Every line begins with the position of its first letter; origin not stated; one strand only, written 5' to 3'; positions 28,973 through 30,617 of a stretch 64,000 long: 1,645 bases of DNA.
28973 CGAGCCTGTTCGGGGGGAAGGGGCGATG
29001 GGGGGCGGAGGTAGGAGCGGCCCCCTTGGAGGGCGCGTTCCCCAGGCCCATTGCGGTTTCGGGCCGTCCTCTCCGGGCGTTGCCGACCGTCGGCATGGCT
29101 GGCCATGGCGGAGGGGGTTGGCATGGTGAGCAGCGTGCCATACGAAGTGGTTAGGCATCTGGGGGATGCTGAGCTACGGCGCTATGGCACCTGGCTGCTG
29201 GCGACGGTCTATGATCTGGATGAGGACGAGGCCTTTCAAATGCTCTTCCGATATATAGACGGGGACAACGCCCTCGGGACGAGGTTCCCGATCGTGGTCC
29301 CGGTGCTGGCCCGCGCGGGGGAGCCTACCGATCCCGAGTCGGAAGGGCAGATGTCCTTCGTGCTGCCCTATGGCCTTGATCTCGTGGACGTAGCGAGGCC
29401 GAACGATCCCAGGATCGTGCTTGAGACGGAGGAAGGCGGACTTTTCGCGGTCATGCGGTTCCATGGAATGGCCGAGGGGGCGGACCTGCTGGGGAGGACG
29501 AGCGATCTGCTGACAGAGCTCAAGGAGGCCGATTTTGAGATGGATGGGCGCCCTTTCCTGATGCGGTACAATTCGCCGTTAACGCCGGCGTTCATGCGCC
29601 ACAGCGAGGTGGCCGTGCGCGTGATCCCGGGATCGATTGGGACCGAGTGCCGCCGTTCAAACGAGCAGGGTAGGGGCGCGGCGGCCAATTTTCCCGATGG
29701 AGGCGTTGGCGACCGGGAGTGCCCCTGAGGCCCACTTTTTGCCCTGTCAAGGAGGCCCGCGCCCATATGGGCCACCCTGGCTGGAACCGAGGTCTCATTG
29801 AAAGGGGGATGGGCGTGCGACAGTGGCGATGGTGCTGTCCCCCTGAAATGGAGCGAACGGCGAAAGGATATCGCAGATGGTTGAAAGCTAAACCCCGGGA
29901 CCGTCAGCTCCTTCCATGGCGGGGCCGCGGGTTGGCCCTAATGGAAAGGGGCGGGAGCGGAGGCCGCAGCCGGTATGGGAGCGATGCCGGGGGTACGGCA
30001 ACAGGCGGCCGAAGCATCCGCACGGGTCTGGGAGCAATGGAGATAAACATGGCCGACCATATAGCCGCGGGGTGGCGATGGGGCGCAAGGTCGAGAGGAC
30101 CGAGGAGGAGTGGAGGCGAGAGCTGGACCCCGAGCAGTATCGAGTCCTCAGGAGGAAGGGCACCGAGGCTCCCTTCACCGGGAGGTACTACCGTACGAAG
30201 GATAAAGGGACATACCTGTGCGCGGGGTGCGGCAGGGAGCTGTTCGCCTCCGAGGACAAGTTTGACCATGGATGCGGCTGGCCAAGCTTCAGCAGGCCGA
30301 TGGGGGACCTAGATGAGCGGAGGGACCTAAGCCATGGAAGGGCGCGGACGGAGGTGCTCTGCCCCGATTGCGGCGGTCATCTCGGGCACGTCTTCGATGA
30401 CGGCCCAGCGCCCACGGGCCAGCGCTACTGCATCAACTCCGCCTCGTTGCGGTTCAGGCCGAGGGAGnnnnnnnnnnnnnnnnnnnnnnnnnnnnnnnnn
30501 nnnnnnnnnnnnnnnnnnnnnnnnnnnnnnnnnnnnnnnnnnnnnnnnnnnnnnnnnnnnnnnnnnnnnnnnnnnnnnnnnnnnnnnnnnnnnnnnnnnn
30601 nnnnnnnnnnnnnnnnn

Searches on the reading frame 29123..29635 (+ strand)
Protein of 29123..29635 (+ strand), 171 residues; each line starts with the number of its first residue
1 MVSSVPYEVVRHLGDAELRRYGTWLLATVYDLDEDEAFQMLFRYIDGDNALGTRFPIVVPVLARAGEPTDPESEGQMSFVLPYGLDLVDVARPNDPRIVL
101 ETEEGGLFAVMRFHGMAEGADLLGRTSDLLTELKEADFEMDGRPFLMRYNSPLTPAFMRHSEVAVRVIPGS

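Call 31: find_related_loci(query=window:29123-29635:+, collection=metagenome_contigs, flank=2500)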
Query seq(171 aa) (171 aa) in metagenome_contigs; peptide patterns used: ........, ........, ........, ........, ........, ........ (x = any residue, [..] = any of these).
135 stretches matched a pattern; 8 encode a relative of the query (tblastn E <= 1e-3); 7 distinct loci.
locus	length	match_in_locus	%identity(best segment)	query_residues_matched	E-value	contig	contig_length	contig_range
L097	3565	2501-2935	92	1-145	2e-87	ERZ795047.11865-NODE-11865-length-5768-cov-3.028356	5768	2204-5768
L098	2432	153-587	78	1-145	3e-73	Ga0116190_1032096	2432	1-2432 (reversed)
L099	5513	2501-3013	100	1-171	5e-113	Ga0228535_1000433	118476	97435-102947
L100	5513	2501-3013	63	1-171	3e-71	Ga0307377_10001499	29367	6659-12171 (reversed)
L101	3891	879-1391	63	1-171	3e-71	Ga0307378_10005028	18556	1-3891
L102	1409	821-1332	77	1-171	2e-73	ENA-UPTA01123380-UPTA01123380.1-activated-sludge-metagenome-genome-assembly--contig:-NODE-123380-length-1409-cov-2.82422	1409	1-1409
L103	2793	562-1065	61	1-168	1e-68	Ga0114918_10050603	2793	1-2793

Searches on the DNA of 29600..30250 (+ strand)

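Call 4: search_rna_families(source=window, start=29600, end=30250, threshold=evalue, max_evalue=10, show_alignments=3)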
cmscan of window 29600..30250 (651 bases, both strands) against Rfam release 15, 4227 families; matches with E-value up to 10: 3.
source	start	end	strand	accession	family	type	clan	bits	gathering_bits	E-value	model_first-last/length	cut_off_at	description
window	29688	29735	-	RF03058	sul1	Cis-reg; riboswitch;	-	15.9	36.2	2.6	1-56/56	no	sul1 RNA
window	29750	29854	+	RF02151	MIMT1_1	Gene; lncRNA;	-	14.2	45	4.1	1-88/88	no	MER1 repeat containing imprinted transcript 1 conserved region 1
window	29923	29965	+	RF02767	Ysr186_sR026_CsrC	Gene; sRNA;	CL00106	11.6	279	1.5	166-208/305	no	Yersinia sRNA 186/sR026/CsrC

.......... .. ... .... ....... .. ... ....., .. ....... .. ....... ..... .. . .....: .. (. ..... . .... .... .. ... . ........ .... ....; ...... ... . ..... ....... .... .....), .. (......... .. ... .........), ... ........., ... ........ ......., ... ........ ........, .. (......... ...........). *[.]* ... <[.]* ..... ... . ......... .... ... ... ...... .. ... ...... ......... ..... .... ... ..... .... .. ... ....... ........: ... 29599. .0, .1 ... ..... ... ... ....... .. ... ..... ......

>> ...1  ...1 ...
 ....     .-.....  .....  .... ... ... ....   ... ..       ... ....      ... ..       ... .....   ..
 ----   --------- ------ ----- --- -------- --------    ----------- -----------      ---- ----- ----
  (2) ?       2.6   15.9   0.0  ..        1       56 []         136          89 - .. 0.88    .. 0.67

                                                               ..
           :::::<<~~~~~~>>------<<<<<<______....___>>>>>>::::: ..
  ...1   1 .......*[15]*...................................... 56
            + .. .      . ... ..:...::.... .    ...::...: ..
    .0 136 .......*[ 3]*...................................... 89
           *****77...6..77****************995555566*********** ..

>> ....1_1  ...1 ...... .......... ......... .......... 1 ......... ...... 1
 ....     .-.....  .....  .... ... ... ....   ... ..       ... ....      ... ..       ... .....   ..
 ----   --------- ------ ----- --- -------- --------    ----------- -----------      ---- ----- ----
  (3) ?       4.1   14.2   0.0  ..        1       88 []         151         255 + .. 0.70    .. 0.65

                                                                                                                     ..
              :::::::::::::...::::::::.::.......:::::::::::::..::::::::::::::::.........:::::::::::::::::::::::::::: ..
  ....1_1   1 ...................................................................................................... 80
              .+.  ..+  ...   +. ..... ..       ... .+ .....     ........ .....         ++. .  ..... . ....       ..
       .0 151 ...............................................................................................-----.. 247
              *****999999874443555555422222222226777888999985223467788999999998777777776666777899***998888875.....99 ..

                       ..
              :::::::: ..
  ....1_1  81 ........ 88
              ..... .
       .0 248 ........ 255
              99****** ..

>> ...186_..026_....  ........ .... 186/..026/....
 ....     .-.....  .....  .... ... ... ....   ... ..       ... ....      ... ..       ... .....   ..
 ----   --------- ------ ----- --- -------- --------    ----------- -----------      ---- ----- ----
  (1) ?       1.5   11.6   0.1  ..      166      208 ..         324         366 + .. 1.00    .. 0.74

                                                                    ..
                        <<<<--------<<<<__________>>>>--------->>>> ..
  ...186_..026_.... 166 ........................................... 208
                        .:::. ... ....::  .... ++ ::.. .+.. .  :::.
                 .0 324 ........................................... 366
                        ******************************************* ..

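Call 36: search_dna_similar(query=window:29640-30040:+, collection=phages, mode=distant, max_evalue=0.01, max_rows=10)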
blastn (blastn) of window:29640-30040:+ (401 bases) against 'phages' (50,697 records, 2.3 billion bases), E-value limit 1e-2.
No match.

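Call 37: search_dna_similar(query=window:29640-30040:+, collection=plasmids, mode=distant, max_evalue=0.01, max_rows=10)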
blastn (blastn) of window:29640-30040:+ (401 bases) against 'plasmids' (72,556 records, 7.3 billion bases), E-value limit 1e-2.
No match.

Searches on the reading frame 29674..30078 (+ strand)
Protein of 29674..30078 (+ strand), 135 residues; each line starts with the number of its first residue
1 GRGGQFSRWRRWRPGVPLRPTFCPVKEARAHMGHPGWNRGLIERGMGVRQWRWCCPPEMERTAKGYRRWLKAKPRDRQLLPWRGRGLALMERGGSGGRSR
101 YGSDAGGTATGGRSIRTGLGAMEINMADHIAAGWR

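Call 43: search_protein_families(library=pfam, max_evalue=1, proteins=[window:29674-30078:+])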
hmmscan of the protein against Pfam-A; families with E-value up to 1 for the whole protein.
seq(135 aa): 0 families

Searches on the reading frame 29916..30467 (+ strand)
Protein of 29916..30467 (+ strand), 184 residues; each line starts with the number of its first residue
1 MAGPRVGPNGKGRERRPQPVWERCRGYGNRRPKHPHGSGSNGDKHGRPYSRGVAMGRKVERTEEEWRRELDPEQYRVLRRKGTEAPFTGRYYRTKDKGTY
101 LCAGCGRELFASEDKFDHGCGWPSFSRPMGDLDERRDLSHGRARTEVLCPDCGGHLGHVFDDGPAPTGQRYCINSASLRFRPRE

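Call 9: find_encoding_contigs(protein=window:29916-30467:+, flank=6000, max_places=10)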
Protein window:29916-30467:+ (184 aa): no gene with exactly this product is on record in the collection.
